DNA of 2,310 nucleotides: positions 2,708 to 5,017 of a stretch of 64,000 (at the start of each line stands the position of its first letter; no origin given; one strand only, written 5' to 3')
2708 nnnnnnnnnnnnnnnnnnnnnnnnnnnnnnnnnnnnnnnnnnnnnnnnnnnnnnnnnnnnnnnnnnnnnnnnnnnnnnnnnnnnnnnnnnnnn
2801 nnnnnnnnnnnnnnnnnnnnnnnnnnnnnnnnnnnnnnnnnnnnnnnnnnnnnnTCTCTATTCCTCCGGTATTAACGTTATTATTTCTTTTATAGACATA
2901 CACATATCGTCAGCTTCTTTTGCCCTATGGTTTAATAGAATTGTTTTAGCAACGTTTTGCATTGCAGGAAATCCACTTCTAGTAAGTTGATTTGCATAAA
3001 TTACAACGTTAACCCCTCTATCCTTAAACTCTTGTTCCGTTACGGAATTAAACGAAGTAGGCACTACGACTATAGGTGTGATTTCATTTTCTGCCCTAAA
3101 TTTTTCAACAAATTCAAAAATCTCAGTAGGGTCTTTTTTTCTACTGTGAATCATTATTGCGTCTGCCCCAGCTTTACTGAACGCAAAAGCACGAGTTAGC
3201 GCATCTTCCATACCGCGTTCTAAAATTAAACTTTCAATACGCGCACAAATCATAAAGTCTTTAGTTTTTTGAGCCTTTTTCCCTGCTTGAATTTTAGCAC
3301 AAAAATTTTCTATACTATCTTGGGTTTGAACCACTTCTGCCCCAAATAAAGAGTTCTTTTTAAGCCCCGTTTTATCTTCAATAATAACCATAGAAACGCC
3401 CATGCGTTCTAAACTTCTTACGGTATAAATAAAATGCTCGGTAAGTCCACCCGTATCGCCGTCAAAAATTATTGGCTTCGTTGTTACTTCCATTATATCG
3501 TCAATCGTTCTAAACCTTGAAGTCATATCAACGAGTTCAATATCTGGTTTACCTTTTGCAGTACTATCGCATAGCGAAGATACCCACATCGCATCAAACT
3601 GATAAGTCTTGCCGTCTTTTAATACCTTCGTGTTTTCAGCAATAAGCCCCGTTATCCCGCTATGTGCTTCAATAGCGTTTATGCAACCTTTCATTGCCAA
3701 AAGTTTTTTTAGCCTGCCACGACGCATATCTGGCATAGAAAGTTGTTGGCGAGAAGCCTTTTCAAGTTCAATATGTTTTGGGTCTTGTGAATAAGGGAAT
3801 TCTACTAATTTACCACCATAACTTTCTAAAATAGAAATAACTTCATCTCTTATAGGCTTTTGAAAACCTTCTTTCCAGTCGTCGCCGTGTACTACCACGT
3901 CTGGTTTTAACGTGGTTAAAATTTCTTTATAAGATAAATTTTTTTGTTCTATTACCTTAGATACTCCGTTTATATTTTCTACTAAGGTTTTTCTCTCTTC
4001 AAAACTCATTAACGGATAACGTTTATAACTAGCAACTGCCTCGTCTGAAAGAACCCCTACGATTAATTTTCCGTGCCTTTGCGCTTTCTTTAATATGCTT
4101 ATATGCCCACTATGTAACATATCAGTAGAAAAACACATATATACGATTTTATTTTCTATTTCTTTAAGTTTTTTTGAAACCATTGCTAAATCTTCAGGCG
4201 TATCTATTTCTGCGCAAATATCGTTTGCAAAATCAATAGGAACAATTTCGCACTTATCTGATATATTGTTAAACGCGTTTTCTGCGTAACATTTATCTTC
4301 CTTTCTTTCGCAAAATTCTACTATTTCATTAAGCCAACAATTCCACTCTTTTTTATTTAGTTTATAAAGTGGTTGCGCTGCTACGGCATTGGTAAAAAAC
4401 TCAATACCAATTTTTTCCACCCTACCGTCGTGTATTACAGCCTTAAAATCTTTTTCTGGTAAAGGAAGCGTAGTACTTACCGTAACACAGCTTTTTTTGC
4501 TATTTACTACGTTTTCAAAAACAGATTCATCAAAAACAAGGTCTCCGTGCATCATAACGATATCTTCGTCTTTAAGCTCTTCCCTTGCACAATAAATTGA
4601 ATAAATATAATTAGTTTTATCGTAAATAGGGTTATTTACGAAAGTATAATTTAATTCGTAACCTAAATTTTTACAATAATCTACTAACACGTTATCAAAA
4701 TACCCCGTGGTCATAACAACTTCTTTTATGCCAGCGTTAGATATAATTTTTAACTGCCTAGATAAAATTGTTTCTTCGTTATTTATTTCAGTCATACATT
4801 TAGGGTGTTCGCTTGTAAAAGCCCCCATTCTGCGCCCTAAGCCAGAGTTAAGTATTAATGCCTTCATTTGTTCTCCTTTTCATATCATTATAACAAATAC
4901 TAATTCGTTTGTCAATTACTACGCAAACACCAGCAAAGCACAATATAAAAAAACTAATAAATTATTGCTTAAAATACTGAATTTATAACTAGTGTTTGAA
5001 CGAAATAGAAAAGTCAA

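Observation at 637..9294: Phosphonate (probably 2-hydroxyethylphosphonate) surface-glycopolymer decoration cassette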

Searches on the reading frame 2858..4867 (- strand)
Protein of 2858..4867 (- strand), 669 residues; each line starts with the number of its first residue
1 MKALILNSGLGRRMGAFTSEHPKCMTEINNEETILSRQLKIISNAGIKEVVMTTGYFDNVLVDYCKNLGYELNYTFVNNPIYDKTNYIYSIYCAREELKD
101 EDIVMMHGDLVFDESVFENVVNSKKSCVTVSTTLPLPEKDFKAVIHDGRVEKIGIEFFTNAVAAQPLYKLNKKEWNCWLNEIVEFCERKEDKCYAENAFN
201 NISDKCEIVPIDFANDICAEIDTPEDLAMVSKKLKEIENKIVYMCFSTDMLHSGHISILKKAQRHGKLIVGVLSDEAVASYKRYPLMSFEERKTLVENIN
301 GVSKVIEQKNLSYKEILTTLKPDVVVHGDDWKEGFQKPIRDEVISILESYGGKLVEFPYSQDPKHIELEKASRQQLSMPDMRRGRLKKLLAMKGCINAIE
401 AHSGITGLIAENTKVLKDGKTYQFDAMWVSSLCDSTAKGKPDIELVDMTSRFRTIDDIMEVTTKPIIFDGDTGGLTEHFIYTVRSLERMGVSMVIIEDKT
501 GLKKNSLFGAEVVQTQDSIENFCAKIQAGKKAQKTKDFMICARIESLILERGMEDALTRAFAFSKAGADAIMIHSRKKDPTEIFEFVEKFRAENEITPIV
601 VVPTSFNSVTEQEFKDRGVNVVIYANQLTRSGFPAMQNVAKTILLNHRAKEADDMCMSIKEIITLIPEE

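Call 3: search_protein_families(library=pfam, proteins=[window:2858-4867:-], max_evalue=0.01)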
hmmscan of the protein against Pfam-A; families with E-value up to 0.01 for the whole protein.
window:2858-4867:- (669 aa): 5 families
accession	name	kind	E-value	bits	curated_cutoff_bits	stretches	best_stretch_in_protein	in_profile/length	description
PF13714.12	PEP_mutase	-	2.1e-53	181.8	31.5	1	386-644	1-240/240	Phosphoenolpyruvate phosphomutase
PF01467.32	CTP_transf_like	-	4.7e-15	56.4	21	1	249-343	7-102/133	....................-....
PF12804.13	NTP_transf_3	-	7.6e-12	46.1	27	1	3-123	1-110/160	MobA-like NTP transferase domain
PF20202.4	DUF6564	-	7.9e-09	35.9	25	1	26-132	9-120/230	Domain of unknown function (DUF6564)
PF00483.29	NTP_transferase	-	8.1e-07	29.3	21.2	1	2-125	1-125/245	Nucleotidyl transferase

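Call 4: search_protein_families(library=ncbifam, proteins=[window:2858-4867:-], max_evalue=0.01)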
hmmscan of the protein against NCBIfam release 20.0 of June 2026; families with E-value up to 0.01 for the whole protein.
window:2858-4867:- (669 aa): 28 families (the best 25 are shown)
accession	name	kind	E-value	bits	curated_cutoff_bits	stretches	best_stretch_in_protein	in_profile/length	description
TIGR02320.1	PEP_mutase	equivalog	8.4e-121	402.3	319.55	1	386-668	1-282/284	phosphoenolpyruvate mutase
TIGR02321.1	Pphn_pyruv_hyd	equivalog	3.2e-42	144.6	374.4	1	398-666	10-276/290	phosphonopyruvate hydrolase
TIGR02317.1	prpB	equivalog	6.8e-25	87.8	354.4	1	384-651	3-255/285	methylisocitrate lyase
NF008455.0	PRK11320.1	equivalog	1e-20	74.2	353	1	405-648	23-259/295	methylisocitrate lyase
TIGR02199.1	rfaE_dom_II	equivalog_domain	3.3e-17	62.7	181.5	1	232-362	4-132/144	D-glycero-beta-D-manno-heptose 1-phosphate adenylyltransferase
NF041135.1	IPPtranDIPPsyn_Thcocales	equivalog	4e-16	59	580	1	1-233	1-216/419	bifunctional L-myo-inositol-1-phosphate cytidylyltransferase/CDP-L-myo-inositol myo-inositolphosphotransferase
TIGR03992.1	Arch_glmU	subfamily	8.1e-16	57.9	292.1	1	1-190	1-186/393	bifunctional sugar-1-phosphate nucleotidylyltransferase/acetyltransferase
TIGR01518.1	g3p_cytidyltrns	equivalog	2.7e-14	53.3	165.4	1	248-336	7-97/125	glycerol-3-phosphate cytidylyltransferase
NF008454.0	PRK11316.1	equivalog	2.6e-12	46.1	521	1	223-332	324-436/475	bifunctional D-glycero-beta-D-manno-heptose-7-phosphate kinase/D-glycero-beta-D-manno-heptose 1-phosphate adenylyltransferase HldE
TIGR00125.1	cyt_tran_rel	domain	2.9e-11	43.4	27.7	1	249-302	9-62/65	adenylyltransferase/cytidyltransferase family protein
NF041313.1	UDPGP_AglF_Halo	equivalog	3.1e-11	43.2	400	1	1-127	1-122/234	UTP--glucose-1-phosphate uridylyltransferase AglF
TIGR02319.1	CPEP_Pphonmut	equivalog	8.8e-10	38.3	420.05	1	431-643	45-247/294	carboxyvinyl-carboxyphosphonate phosphorylmutase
TIGR02623.1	G1P_cyt_trans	equivalog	1.6e-09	37.6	300.25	1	1-73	1-70/255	glucose-1-phosphate cytidylyltransferase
NF045761.1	NAMPUrTaseMurU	equivalog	2.6e-09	37.3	250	1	1-119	1-117/226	N-acetylmuramate alpha-1-phosphate uridylyltransferase MurU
NF049965.1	GlMnHpPGnyltfHddC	equivalog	3.2e-09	36.7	300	1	1-131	1-127/221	D-glycero-D-manno-heptose 1-phosphate guanosyltransferase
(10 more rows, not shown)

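Call 10: search_solved_structures(query=window:2858-4867:-, max_evalue=0.001)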
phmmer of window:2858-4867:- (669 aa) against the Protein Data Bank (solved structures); distinct sequences matched with E-value up to 0.001: 30.
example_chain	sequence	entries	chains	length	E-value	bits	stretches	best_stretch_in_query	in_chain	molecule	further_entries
5x3d_A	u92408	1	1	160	1.1e-38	136.3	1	238-362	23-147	Phosphoenolpyruvate phosphomutase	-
5unc_A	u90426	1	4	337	1.4e-38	135.9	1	401-657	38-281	PHOSPHOENOLPYRUVATE PHOSPHOMUTASE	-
1m1b_A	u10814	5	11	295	3.3e-38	134.7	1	383-665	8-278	PHOSPHOENOLPYRUVATE PHOSPHOMUTASE | PROTEIN (PHOSPHOENOLPYRUVATE MUTASE)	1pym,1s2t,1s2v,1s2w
1s2u_A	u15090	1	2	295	3.7e-37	131.2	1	384-665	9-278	Phosphoenolpyruvate phosphomutase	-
2dua_A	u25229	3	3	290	1.7e-35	125.7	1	400-666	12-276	Phosphonopyruvate hydrolase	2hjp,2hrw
3elb_A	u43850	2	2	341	1.1e-14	57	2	248-330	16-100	Ethanolamine-phosphate cytidylyltransferase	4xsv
4iqd_A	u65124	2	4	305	9e-13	50.7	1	386-650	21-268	Carboxyvinyl-carboxyphosphonate phosphorylmutase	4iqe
6t4v_C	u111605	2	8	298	2.4e-11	45.9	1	420-653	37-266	2-methylisocitrate lyase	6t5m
3eoo_A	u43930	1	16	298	1.1e-10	43.8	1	419-644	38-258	Methylisocitrate lyase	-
1coz_A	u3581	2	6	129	1.5e-10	43.3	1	246-336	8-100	PROTEIN (GLYCEROL-3-PHOSPHATE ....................) | glycerol-3-phosphate cytidylyltransferase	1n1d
1zlp_A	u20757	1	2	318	8.1e-10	40.9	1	423-655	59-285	petal death protein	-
1o5q_A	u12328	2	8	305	8.6e-10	40.8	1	405-625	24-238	Probable methylisocitrate lyase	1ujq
1xg3_A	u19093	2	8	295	1.3e-09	40.2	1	406-608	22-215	Probable methylisocitrate lyase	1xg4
1jyk_A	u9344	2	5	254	3.2e-09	38.9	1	1-119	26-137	CTP:phosphocholine Cytidylyltransferase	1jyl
9hra_A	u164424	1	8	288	3.4e-09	38.8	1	422-636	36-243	2-methylisocitrate lyase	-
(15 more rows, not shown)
